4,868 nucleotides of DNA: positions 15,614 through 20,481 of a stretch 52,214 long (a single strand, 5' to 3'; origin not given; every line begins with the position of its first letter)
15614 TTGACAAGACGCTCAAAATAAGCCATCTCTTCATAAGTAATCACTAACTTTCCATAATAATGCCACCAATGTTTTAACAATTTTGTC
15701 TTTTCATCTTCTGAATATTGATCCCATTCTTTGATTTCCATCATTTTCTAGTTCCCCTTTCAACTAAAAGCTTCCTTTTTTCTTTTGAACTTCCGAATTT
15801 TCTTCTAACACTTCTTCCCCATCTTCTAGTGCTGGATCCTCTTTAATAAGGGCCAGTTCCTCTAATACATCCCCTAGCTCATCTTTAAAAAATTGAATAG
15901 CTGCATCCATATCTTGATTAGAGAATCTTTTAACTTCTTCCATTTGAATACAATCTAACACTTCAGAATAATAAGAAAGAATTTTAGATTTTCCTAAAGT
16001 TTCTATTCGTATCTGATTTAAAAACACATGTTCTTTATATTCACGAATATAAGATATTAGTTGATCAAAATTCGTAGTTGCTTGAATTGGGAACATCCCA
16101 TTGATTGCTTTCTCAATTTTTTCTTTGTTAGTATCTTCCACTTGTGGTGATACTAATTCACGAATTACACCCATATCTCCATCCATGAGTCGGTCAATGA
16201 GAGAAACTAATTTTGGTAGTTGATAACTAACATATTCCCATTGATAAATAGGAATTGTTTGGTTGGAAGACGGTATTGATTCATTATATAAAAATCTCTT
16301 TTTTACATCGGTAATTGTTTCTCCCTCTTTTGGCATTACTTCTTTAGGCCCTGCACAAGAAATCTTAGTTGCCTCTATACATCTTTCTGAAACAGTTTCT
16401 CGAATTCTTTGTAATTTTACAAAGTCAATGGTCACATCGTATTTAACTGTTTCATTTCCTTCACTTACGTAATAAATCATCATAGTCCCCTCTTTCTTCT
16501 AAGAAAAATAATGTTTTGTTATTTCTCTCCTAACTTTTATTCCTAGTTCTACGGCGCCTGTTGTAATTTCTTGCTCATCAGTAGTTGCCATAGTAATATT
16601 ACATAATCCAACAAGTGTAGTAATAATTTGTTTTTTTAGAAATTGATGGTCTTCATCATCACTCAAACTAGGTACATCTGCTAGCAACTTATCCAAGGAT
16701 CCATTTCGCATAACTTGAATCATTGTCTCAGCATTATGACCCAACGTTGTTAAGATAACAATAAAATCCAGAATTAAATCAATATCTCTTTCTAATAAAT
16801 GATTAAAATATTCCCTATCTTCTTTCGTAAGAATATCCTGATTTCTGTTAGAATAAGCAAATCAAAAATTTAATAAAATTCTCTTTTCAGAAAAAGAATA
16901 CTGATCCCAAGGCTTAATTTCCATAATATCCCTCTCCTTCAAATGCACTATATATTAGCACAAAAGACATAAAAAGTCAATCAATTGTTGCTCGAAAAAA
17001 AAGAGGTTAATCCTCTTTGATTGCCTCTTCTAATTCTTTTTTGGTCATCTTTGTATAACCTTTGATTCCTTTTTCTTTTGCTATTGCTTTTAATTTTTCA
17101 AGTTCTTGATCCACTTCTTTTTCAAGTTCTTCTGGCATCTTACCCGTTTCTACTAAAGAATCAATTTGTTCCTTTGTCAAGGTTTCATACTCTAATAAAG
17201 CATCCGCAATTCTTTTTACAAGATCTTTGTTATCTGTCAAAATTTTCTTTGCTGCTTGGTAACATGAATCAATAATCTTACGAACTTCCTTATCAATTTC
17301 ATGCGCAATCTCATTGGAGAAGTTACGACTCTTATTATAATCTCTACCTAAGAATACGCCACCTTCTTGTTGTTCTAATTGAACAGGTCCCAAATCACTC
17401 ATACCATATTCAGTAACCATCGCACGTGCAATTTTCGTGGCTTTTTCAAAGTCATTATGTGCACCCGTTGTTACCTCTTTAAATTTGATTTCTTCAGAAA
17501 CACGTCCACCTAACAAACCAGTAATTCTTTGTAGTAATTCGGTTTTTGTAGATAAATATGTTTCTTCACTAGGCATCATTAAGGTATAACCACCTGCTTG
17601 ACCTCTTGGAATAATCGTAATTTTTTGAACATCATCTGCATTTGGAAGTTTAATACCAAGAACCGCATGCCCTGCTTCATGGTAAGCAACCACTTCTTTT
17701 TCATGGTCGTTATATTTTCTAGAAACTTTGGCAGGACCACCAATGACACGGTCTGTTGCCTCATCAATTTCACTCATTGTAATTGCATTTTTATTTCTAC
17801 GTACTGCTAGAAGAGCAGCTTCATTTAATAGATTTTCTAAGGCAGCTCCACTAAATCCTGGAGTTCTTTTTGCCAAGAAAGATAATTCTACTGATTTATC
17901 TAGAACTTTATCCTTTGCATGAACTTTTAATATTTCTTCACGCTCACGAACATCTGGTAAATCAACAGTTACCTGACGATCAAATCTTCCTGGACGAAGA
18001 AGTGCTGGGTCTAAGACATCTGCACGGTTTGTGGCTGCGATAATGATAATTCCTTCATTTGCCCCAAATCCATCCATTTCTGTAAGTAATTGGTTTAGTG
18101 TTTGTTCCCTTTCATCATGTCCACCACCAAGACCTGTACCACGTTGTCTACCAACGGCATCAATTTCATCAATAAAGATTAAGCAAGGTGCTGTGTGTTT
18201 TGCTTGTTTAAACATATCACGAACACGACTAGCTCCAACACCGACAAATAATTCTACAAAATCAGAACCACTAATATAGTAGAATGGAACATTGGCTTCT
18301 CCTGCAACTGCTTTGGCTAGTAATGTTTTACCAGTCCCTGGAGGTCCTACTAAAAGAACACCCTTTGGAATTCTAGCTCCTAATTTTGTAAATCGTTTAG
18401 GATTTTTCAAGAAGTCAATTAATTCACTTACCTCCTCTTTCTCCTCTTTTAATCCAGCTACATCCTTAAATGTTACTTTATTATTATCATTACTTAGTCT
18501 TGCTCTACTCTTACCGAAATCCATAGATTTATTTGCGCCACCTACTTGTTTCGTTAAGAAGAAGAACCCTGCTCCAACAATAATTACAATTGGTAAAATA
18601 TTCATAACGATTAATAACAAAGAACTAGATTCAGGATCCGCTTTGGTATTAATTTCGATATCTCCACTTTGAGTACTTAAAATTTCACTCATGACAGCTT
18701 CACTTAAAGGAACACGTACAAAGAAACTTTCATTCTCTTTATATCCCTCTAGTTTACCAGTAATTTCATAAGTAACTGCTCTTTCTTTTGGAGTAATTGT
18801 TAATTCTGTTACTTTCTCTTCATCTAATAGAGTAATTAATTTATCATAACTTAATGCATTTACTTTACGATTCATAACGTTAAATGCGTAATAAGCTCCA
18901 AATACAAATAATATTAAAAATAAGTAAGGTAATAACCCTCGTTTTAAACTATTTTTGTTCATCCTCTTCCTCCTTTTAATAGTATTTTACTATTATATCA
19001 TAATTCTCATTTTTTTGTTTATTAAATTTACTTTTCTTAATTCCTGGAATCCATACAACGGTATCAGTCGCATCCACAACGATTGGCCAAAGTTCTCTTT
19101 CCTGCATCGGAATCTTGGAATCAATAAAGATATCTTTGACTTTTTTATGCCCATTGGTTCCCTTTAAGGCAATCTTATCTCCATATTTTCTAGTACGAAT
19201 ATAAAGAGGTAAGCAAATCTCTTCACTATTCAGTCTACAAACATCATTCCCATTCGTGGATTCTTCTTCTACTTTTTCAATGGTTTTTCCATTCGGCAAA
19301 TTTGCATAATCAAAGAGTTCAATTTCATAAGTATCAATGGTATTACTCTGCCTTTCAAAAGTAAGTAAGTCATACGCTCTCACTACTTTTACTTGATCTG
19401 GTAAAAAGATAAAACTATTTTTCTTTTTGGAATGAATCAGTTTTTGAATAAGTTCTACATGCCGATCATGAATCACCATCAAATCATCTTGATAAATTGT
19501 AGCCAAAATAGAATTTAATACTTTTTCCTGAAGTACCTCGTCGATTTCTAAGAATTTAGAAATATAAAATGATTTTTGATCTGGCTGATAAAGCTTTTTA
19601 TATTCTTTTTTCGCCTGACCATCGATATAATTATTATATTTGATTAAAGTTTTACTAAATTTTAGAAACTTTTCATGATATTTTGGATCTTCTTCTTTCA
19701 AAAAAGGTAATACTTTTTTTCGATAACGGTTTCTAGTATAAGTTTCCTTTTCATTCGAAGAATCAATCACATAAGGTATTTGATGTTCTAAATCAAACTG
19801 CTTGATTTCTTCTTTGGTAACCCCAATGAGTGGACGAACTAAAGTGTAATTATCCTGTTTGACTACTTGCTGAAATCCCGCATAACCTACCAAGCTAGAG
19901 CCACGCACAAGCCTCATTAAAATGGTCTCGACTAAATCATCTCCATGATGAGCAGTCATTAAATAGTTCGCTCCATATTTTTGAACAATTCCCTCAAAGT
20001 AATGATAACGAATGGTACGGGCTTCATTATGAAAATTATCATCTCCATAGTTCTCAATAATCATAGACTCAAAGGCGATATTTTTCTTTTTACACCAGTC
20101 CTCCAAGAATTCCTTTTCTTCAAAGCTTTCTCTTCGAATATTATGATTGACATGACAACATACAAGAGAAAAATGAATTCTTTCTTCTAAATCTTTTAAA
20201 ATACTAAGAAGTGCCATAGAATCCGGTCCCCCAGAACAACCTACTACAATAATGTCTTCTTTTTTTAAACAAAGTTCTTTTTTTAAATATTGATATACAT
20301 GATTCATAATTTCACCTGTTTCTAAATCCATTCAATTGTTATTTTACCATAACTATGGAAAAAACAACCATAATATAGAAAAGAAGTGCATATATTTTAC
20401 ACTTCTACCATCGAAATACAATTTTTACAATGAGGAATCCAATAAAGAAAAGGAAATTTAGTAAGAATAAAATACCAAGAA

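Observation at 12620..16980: Self-contained six-gene operon of unknown function inserted between ftsH and dusB (radical SAM core plus two internal gene duplications)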

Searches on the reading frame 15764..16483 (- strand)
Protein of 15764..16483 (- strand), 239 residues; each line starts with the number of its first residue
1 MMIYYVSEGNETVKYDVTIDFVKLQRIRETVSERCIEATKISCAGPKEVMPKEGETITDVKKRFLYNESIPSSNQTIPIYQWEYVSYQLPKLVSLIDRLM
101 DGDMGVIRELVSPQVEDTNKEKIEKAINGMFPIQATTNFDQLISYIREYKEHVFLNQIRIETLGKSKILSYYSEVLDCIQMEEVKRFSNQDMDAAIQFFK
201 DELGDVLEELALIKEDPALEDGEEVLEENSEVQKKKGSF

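Call 6: search_protein_families(library=pfam, proteins=[window:15764-16483:-], max_evalue=1)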
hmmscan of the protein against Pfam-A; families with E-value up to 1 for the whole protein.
window:15764-16483:- (239 aa): 1 family
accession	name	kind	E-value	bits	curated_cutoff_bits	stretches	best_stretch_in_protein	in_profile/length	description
PF18829.7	Importin_rep_6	-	0.21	12.4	23.9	0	170-229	4-63/110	Importin repeat 6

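Call 7: search_protein_families(library=ncbifam, proteins=[window:15764-16483:-], max_evalue=1)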
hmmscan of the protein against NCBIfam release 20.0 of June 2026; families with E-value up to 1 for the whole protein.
window:15764-16483:- (239 aa): 0 families

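Call 8: search_protein_families(library=padloc, proteins=[window:15764-16483:-], max_evalue=1)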
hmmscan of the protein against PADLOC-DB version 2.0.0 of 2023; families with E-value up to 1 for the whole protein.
window:15764-16483:- (239 aa): 1 family
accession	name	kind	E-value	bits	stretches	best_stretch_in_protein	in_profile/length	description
PDLC02399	Aga_REase-PNTD1-PNTD2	-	0.00055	17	1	114-212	77-177/463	Class I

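Call 9: search_protein_families(library=phrogs, proteins=[window:15764-16483:-], max_evalue=1)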
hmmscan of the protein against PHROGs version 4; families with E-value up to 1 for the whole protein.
window:15764-16483:- (239 aa): 3 families
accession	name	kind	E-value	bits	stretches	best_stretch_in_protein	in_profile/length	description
phrog_23387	-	unknown function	0.053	14.6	1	107-156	79-128/146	-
phrog_9569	-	unknown function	0.17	13.1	1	79-129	31-80/105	-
phrog_13145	-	unknown function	0.38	11.9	1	135-204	55-121/126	-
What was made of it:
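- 15764..16483 (-): B: 239-aa acidic (pI 4.6) orphan protein. No Pfam, NCBIfam or PHROG hit (calls 6, 7, 9).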

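Call 51: find_homologous_proteins(query=window:15764-16483:-, max_evalue=0.001)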
Query window:15764-16483:- (239 aa): 4 proteins with E <= 0.001 among 275 candidates.
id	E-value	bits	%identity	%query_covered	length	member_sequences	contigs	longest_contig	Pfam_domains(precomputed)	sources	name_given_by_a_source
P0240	1.7e-145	501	97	100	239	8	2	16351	-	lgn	-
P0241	8.2e-124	430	82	100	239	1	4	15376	-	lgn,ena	-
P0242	1.7e-80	288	61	100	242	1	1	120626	-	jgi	-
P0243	2.2e-73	265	56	98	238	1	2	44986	-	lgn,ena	-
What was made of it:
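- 15764..16483 (-): Only 4 homologues among 5.8 billion clustered proteins (call 51).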

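Call 71: search_protein_families(library=padloc, proteins=[P0241, P0242, P0243], max_evalue=0.1)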
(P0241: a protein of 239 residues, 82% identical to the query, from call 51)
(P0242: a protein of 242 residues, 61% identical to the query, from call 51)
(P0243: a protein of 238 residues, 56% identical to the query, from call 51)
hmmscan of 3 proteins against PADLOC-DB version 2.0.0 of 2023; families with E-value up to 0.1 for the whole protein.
P0241 (239 aa): 0 families

P0242 (242 aa): 0 families

P0243 (238 aa): 0 families

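Call 74: find_encoding_contigs(protein=P0240, flank=8000, max_places=3)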
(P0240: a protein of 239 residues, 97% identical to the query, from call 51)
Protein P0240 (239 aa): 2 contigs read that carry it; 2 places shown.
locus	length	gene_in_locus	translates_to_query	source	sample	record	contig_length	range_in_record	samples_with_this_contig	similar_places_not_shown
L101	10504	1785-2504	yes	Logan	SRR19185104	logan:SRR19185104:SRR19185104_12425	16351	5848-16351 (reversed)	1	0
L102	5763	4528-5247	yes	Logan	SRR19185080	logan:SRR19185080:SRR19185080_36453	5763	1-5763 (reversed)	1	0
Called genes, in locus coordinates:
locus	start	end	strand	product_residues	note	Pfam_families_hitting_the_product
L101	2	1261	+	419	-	?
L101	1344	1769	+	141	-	-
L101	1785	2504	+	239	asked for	-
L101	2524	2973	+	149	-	-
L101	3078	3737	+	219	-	-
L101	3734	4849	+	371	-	PF00919:UPF0004, PF04055:Radical_SAM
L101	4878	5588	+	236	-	-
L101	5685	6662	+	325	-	PF01207:Dus, PF00977:His_biosynth (weak), PF01680:SOR_SNZ (faint)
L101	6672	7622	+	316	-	PF06271:RDD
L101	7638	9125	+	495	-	PF01336:tRNA_anti-codon, PF00152:tRNA-synt_2, PF01409:tRNA-synt_2d (faint)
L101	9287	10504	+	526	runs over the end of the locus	PF03606:DcuC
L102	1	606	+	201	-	?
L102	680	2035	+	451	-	PF01171:ATP_bind_3, PF11734:TilS_C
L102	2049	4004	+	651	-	PF06480:FtsH_ext (weak), PF00004:AAA, PF07728:AAA_5 (weak), PF13401:AAA_22 (faint), PF17862:AAA_lid_3, PF01434:Peptidase_M41, PF07498:Rho_N (weak)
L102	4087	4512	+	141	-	-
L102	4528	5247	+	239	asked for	-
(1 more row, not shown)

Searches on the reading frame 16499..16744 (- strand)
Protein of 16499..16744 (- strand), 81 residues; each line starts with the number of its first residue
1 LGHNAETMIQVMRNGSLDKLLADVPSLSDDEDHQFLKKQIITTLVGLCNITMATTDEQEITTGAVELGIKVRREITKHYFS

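Call 6: search_protein_families(library=pfam, proteins=[window:16499-16744:-], max_evalue=1)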
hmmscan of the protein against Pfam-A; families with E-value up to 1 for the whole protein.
window:16499-16744:- (81 aa): 0 families

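Call 7: search_protein_families(library=ncbifam, proteins=[window:16499-16744:-], max_evalue=1)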
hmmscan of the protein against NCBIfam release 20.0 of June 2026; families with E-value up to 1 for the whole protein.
window:16499-16744:- (81 aa): 0 families

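Call 8: search_protein_families(library=padloc, proteins=[window:16499-16744:-], max_evalue=1)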
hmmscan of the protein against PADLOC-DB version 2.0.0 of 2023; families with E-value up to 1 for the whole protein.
window:16499-16744:- (81 aa): 0 families

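Call 9: search_protein_families(library=phrogs, proteins=[window:16499-16744:-], max_evalue=1)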
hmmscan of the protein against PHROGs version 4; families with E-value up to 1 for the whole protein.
window:16499-16744:- (81 aa): 0 families
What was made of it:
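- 16499..16924 (-): A': paralog of A, 141 codons, interrupted by TGA at codon 21 (16862-16864). No family hit (calls 6-9).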

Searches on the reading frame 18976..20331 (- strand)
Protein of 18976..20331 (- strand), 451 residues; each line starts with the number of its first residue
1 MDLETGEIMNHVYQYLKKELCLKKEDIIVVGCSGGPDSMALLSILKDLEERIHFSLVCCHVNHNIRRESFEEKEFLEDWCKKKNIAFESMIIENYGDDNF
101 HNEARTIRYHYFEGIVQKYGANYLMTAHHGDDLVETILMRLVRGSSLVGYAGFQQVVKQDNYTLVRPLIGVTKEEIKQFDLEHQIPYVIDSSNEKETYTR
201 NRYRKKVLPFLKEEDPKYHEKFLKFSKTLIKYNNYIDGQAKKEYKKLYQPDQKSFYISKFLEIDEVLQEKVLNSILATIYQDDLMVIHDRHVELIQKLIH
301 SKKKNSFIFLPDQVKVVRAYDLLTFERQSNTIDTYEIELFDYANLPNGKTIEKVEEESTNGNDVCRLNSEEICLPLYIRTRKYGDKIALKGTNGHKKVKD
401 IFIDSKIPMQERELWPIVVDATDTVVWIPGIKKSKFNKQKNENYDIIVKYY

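Call 84: search_protein_families(library=pfam, proteins=[window:18976-20331:-], max_evalue=0.001)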
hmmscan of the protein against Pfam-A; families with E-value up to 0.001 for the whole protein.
window:18976-20331:- (451 aa): 2 families
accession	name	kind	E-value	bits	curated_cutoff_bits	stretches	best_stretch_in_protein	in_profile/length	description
PF01171.26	ATP_bind_3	-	4.1e-55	186.8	27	1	28-205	2-181/182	PP-loop family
PF11734.13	TilS_C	-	4.6e-16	58.4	22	1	377-442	2-66/74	TilS substrate C-terminal domain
